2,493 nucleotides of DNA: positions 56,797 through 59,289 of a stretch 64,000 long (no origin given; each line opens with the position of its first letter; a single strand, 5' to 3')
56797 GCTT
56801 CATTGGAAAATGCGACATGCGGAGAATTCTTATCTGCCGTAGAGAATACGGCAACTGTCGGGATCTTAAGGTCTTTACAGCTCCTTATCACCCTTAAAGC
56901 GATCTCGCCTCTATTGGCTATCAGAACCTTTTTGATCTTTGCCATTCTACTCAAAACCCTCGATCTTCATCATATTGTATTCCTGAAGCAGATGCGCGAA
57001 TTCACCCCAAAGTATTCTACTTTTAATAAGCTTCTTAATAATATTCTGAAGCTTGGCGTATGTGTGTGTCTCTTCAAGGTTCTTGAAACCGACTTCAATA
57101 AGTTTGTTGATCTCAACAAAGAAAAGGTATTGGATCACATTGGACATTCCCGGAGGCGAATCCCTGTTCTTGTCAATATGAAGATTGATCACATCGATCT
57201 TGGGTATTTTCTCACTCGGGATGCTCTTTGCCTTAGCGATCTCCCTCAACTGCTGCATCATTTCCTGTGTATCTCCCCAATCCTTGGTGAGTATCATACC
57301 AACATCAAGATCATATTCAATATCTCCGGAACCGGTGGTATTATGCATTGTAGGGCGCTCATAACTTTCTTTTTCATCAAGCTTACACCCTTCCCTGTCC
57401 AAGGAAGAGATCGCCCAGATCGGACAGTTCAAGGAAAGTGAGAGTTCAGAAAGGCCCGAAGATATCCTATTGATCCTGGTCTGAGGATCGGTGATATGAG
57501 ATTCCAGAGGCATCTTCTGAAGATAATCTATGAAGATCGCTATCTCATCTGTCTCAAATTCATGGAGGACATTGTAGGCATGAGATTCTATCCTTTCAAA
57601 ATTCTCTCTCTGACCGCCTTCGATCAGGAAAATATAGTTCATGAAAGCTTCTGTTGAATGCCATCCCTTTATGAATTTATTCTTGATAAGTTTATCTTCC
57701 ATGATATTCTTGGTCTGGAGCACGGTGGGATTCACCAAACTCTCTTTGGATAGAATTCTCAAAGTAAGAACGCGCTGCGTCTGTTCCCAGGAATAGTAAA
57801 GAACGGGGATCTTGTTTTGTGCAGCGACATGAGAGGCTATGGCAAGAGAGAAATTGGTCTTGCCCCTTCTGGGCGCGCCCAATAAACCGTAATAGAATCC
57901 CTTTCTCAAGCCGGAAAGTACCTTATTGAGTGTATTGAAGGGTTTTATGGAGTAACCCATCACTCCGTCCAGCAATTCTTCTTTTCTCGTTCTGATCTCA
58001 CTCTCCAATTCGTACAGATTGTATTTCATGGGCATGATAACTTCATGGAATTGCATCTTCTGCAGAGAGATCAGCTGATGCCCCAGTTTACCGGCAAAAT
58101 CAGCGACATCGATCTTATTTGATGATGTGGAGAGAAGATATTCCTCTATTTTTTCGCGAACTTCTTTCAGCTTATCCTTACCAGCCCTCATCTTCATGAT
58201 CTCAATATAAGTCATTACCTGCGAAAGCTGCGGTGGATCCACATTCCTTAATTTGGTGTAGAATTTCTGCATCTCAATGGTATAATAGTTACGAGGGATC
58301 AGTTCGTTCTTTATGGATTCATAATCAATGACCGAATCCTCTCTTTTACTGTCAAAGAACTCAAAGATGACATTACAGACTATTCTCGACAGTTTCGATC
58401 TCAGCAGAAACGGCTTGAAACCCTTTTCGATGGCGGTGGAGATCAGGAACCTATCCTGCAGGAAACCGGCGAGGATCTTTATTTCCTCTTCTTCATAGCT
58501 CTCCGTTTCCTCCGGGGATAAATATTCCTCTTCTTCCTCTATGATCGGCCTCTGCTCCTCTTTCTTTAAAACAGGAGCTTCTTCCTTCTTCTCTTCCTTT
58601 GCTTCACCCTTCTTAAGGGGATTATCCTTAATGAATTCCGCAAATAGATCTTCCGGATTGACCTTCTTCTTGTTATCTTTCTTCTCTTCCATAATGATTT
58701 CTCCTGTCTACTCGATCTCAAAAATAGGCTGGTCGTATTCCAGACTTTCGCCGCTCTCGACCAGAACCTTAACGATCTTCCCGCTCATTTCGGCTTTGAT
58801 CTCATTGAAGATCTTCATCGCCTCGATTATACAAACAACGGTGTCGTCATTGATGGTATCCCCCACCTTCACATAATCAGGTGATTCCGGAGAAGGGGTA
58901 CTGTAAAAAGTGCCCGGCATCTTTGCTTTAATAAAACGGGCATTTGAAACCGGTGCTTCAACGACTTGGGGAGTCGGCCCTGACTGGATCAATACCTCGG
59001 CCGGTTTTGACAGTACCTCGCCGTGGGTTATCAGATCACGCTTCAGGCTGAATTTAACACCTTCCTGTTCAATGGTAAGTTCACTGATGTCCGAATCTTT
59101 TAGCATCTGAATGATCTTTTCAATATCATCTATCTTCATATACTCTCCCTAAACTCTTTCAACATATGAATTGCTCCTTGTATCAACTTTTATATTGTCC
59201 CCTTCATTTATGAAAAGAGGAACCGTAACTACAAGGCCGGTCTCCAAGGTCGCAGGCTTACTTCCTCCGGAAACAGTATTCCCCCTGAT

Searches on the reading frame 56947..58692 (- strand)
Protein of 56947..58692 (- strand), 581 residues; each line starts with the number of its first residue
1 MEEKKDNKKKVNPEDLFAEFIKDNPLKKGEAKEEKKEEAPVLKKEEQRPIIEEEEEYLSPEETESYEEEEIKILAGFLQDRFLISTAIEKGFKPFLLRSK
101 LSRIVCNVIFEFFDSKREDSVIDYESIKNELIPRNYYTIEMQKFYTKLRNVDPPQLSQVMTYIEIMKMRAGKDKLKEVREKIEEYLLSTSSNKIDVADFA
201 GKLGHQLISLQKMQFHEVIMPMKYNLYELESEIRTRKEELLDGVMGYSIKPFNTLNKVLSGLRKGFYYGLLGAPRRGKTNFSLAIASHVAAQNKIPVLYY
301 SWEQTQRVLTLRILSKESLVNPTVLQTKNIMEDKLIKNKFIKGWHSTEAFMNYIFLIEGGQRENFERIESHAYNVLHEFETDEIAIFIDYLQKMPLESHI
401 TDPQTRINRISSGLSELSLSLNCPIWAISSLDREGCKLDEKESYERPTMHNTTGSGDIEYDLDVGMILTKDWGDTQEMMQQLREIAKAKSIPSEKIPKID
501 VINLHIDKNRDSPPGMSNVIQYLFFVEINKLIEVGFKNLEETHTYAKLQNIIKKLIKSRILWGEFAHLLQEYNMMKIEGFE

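Call 63: search_protein_families(library=pfam, proteins=[window:56947-58692:-], max_evalue=0.001)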
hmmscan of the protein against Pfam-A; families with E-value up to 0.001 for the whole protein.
window:56947-58692:- (581 aa): 2 families
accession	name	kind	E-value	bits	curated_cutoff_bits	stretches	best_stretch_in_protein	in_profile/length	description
PF03796.21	DnaB_C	-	3.3e-29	102.5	27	1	252-516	6-241/255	DnaB-like helicase C terminal domain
PF13481.12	AAA_25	-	0.00055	20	27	0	237-315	4-93/195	AAA domain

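Call 80: search_protein_families(library=padloc, proteins=[window:56947-58692:-], max_evalue=0.01)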
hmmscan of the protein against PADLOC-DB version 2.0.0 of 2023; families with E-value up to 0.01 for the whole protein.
window:56947-58692:- (581 aa): 0 families

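Call 84: search_protein_families(library=ncbifam, proteins=[window:56947-58692:-], max_evalue=0.001)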
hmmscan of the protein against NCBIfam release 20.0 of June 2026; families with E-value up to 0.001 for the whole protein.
window:56947-58692:- (581 aa): 15 families
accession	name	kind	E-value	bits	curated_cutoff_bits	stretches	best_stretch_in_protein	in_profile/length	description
TIGR00665.1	DnaB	equivalog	6.7e-35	120.7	385.25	1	68-517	7-419/435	replicative DNA helicase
TIGR03600.1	phage_DnaB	exception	9.4e-28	97.3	498.65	1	70-519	5-419/421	phage replicative helicase, DnaB family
NF006306.0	PRK08506.1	equivalog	7.5e-25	87.5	596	1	114-537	50-454/472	replicative DNA helicase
NF004384.0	PRK05748.1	equivalog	7.2e-24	84.2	525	1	143-531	87-439/452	replicative DNA helicase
NF005424.0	PRK07004.1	equivalog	3.1e-20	72.1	834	1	250-471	198-409/460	replicative DNA helicase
NF004109.0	PRK05595.1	equivalog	1.8e-19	69.8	737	1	69-472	14-397/444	replicative DNA helicase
NF040583.1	dnaB_SPI-7_type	exception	3.7e-18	65.8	655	1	154-471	88-392/434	SPI-7-type island replicative DNA helicase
NF006443.0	PRK08760.1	equivalog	1.7e-16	59.6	741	1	157-471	123-424/476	replicative DNA helicase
NF005852.0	PRK07773.1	equivalog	5.8e-16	58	780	1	157-464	114-405/886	replicative DNA helicase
NF006458.0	PRK08840.1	equivalog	2.1e-15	56.4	884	1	241-472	194-415/464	replicative DNA helicase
NF005945.0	PRK08006.1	equivalog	8.8e-15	54.5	898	1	238-471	198-421/471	replicative DNA helicase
NF004967.0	PRK06321.1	equivalog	6e-14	51.8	751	1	252-469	213-422/472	replicative DNA helicase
NF005369.0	PRK06904.1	equivalog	1.7e-13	50.2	809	1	236-485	195-437/474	replicative DNA helicase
NF006606.0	PRK09165.1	equivalog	7.5e-13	47.9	540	1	252-472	204-429/497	replicative DNA helicase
NF005240.0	PRK06749.1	subfamily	9.5e-13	47.7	686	1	121-490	54-405/428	replicative DNA helicase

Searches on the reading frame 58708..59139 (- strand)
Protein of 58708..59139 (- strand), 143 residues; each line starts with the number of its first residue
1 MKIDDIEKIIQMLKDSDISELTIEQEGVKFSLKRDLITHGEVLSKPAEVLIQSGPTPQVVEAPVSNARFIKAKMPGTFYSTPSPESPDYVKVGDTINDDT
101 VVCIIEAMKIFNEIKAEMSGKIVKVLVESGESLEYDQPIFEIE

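Call 63: search_protein_families(library=pfam, proteins=[window:58708-59139:-], max_evalue=0.001)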
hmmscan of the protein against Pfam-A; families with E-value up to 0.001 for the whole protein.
window:58708-59139:- (143 aa): 1 family
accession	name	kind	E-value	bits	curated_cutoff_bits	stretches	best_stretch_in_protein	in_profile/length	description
PF00364.28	Biotin_lipoyl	-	1.1e-19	70.5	22.1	1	70-142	3-73/73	Biotin-requiring enzyme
